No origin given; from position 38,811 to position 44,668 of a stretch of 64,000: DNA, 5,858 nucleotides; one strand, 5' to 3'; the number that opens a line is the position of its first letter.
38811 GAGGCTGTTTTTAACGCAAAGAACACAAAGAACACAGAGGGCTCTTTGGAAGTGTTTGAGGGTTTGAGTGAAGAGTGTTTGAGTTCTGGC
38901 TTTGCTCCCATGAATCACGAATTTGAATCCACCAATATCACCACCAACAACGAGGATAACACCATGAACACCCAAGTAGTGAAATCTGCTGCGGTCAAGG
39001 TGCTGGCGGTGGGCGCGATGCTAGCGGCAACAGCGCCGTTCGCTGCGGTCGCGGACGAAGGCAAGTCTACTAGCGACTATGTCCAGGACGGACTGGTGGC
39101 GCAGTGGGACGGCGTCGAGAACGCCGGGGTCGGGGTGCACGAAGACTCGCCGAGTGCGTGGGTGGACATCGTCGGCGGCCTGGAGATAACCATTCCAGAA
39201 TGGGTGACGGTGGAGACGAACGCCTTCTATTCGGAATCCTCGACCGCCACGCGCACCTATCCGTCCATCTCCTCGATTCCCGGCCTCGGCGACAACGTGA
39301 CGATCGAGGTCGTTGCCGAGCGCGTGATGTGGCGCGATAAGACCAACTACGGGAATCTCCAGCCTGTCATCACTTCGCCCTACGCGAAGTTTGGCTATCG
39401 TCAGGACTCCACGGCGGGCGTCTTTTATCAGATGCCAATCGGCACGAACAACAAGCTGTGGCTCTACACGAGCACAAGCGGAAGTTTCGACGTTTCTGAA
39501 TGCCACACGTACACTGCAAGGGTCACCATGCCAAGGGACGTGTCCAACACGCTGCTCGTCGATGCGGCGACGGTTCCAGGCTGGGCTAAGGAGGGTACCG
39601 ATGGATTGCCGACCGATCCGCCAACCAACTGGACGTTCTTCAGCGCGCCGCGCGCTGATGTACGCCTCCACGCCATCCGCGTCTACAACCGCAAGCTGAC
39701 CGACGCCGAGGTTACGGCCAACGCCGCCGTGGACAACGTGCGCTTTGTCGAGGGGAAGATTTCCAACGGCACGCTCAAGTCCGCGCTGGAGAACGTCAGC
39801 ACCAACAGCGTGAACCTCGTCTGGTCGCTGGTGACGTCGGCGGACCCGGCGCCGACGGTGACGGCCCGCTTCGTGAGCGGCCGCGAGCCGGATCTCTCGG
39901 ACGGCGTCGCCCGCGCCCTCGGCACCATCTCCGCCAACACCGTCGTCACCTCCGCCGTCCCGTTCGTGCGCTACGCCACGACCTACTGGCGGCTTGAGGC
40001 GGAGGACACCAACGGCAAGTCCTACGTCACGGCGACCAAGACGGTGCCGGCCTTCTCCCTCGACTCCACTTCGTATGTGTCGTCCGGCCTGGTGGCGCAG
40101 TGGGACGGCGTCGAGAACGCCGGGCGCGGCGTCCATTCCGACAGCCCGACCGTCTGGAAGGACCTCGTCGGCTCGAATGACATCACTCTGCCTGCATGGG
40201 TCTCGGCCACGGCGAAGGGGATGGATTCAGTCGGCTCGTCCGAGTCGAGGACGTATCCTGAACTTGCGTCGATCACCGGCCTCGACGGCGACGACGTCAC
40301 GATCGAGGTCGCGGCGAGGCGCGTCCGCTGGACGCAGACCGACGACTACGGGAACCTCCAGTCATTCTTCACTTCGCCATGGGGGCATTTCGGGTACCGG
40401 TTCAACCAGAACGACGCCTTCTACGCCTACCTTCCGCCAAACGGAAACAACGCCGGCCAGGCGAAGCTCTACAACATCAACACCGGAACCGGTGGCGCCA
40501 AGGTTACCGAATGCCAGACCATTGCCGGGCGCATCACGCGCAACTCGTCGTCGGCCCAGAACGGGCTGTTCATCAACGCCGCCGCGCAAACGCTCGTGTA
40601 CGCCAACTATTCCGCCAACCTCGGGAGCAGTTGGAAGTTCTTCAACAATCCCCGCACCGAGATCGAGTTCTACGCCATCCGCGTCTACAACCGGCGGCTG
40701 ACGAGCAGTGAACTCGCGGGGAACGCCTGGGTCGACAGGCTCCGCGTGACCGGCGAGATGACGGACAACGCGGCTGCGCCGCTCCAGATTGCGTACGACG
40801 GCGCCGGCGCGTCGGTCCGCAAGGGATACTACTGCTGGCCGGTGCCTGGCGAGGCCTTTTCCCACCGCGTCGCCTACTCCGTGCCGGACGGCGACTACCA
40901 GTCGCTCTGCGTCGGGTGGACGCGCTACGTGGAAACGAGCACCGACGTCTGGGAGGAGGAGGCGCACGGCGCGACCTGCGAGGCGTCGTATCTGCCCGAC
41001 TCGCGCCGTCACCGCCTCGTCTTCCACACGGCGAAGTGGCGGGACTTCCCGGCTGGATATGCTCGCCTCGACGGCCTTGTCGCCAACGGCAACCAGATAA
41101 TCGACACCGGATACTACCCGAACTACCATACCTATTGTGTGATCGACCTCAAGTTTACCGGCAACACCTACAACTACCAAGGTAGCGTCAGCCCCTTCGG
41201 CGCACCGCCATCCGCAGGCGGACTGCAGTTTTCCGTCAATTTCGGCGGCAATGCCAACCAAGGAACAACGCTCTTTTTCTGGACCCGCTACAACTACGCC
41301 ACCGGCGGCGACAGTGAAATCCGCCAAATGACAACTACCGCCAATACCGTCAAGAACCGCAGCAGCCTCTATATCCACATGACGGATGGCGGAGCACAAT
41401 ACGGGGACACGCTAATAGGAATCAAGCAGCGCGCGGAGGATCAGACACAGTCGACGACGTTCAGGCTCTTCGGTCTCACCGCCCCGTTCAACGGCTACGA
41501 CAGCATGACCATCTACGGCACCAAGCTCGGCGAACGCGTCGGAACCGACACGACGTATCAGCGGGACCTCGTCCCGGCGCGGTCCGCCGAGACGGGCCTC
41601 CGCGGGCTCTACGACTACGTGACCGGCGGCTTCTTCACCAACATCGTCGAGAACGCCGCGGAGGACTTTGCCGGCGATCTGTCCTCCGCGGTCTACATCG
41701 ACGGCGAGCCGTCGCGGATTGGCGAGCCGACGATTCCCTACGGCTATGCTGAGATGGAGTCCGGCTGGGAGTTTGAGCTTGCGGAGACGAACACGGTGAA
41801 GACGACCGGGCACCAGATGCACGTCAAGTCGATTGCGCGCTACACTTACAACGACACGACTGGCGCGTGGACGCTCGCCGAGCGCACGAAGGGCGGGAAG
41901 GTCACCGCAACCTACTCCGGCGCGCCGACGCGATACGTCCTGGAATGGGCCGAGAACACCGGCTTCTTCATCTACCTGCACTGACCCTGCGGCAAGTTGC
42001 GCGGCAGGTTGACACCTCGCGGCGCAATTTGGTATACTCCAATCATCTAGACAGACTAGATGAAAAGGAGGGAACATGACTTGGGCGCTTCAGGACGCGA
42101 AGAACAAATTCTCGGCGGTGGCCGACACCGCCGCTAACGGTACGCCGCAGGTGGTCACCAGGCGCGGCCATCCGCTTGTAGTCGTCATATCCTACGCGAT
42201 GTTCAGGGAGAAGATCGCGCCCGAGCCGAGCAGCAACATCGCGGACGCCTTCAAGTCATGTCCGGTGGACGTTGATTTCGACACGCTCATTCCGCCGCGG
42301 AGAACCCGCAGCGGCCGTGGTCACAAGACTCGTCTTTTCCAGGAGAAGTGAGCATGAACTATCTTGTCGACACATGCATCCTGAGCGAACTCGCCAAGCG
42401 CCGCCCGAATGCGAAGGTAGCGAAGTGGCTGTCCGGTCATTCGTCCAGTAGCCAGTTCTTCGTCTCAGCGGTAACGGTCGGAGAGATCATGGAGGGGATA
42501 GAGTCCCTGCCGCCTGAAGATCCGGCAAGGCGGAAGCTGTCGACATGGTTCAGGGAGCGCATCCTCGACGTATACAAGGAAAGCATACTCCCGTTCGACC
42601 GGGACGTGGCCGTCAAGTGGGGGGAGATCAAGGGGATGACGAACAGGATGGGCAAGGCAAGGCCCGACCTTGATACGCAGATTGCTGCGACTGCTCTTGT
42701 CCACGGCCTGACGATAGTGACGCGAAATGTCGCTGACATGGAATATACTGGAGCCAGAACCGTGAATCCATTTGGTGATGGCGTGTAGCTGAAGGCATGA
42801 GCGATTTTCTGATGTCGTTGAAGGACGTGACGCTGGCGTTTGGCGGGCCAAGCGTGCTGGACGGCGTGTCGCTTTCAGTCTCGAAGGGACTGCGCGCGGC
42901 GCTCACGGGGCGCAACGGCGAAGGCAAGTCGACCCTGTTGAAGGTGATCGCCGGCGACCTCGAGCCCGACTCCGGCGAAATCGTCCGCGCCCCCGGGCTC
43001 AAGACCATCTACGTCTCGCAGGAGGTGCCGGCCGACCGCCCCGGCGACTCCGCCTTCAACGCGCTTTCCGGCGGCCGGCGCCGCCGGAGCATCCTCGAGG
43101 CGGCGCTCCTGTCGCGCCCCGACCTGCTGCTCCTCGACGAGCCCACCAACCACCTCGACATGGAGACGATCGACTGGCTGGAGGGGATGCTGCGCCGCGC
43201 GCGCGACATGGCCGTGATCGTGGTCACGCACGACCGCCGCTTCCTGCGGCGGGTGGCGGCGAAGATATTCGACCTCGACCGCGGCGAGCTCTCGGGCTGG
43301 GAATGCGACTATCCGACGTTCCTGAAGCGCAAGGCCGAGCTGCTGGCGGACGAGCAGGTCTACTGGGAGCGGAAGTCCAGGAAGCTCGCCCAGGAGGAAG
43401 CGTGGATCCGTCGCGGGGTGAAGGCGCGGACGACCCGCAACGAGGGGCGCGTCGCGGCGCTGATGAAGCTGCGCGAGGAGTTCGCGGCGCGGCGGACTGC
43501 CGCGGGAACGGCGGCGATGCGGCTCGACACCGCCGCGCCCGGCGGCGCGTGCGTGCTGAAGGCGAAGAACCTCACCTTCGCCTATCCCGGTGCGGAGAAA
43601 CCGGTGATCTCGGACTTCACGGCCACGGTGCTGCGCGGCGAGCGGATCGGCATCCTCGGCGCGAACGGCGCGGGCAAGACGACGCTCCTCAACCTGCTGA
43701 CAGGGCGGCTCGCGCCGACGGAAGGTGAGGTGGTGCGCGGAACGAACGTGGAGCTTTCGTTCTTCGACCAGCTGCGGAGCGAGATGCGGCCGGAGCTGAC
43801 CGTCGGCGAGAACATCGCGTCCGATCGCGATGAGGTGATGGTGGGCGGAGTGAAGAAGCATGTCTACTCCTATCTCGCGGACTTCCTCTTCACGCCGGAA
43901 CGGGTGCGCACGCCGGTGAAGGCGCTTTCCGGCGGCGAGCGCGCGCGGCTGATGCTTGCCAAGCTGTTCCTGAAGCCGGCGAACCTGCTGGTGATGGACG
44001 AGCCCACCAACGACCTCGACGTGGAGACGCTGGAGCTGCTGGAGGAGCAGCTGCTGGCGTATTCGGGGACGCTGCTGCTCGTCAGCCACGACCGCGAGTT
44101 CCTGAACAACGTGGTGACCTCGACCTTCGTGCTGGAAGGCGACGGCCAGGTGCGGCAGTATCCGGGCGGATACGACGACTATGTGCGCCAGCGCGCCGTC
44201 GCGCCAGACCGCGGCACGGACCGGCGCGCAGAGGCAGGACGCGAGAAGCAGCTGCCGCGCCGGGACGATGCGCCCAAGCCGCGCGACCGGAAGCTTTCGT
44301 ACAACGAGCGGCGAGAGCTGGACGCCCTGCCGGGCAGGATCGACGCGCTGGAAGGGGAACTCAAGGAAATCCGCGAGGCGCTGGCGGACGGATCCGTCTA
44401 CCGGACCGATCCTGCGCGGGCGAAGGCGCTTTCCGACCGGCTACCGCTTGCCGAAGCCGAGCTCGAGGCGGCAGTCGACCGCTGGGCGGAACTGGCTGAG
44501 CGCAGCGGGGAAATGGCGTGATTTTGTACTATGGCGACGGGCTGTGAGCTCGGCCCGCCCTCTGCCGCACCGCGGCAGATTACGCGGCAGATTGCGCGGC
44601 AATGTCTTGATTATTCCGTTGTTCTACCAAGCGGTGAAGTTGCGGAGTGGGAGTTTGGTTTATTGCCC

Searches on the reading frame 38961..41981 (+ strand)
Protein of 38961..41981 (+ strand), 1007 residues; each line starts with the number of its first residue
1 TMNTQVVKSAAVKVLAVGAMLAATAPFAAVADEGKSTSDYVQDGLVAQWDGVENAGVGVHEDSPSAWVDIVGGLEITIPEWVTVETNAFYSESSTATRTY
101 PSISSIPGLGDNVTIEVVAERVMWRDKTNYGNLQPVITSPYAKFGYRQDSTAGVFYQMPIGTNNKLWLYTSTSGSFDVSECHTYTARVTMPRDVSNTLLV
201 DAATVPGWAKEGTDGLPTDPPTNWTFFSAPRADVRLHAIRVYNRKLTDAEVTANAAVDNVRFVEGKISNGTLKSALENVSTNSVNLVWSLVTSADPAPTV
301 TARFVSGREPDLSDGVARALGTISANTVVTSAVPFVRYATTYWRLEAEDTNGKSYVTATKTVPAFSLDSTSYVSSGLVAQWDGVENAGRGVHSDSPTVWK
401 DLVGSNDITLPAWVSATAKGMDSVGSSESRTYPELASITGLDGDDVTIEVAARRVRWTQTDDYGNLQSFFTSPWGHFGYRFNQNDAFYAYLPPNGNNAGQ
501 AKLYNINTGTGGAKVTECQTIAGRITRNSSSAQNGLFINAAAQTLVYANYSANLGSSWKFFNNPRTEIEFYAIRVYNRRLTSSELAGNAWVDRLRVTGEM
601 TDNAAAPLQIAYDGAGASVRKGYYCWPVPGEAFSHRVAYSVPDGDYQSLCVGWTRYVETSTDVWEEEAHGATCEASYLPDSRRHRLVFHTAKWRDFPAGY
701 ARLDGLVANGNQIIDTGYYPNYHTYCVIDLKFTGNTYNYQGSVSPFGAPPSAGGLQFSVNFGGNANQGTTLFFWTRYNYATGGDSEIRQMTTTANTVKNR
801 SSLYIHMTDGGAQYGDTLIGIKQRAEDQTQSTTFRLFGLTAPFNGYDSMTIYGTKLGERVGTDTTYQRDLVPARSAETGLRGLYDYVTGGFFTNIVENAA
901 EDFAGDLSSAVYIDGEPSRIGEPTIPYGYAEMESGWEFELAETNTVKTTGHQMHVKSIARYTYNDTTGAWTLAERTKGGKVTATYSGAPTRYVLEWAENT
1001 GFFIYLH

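Call 45: search_protein_families(library=ncbifam, proteins=[window:38961-41981:+], max_evalue=1)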
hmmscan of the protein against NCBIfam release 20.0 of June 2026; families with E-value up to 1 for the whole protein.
window:38961-41981:+ (1007 aa): 1 family
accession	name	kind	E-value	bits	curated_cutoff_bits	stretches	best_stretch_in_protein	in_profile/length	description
NF009508.0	PRK12866.1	equivalog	0.041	14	108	1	9-50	40-81/97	YciI-like protein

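Call 46: search_protein_families(library=pfam, proteins=[window:38961-41981:+], max_evalue=1)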
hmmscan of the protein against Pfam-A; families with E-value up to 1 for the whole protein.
window:38961-41981:+ (1007 aa): 0 families

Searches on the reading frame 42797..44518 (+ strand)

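Call 50: search_protein_families(library=pfam, proteins=[window:42797-44518:+], max_evalue=0.001)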
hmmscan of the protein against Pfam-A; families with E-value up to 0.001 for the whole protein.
window:42797-44518:+ (574 aa): 16 families
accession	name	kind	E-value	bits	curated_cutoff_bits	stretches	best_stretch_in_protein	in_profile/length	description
PF00005.33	ABC_tran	-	2.2e-47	161.6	25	3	273-405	3-137/137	ABC transporter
PF16326.10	ABC_tran_CTD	-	2.1e-20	73.1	32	1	499-568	1-69/69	ABC transporter C-terminal domain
PF12848.13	ABC_tran_Xtn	-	6.6e-12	45.8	25.9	1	158-227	1-72/85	ABC transporter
PF13304.12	AAA_21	-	1.4e-11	45.5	27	0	102-146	250-299/304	AAA domain, putative AbiEii toxin, Type IV TA system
PF02463.25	SMC_N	-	4.9e-11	42.9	40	0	317-441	78-207/220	RecF/RecN/SMC N terminal domain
PF13555.12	AAA_29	-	5.3e-06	26.5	27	0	23-48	14-39/61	P-loop containing region of AAA domain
PF13476.12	AAA_23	-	1.6e-05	26.1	27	0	286-302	24-40/201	AAA domain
PF00006.31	ATP-synt_ab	-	1.9e-05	24.9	29.5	0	273-301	6-34/213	ATP synthase alpha/beta family, nucleotide-binding domain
PF03193.22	RsgA_GTPase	-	3.1e-05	24.3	30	0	277-312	102-137/174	RsgA GTPase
PF01926.29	MMR_HSR1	-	5.6e-05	23.7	21.9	0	283-308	1-26/113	50S ribosome-binding GTPase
PF25199.1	nSTAND_NTPase5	-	0.0002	21.6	34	0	34-60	44-70/145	Novel STAND NTPase 5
PF13191.12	AAA_16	-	0.00026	22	32.6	0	284-415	27-152/167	AAA ATPase domain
PF05729.18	NACHT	-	0.00034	20.9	26.7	0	284-331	3-47/167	NACHT domain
PF13521.12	AAA_28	-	0.00056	20.6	27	0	283-314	1-33/164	AAA domain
PF13604.12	AAA_30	-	0.00065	19.9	27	0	286-317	23-53/191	AAA domain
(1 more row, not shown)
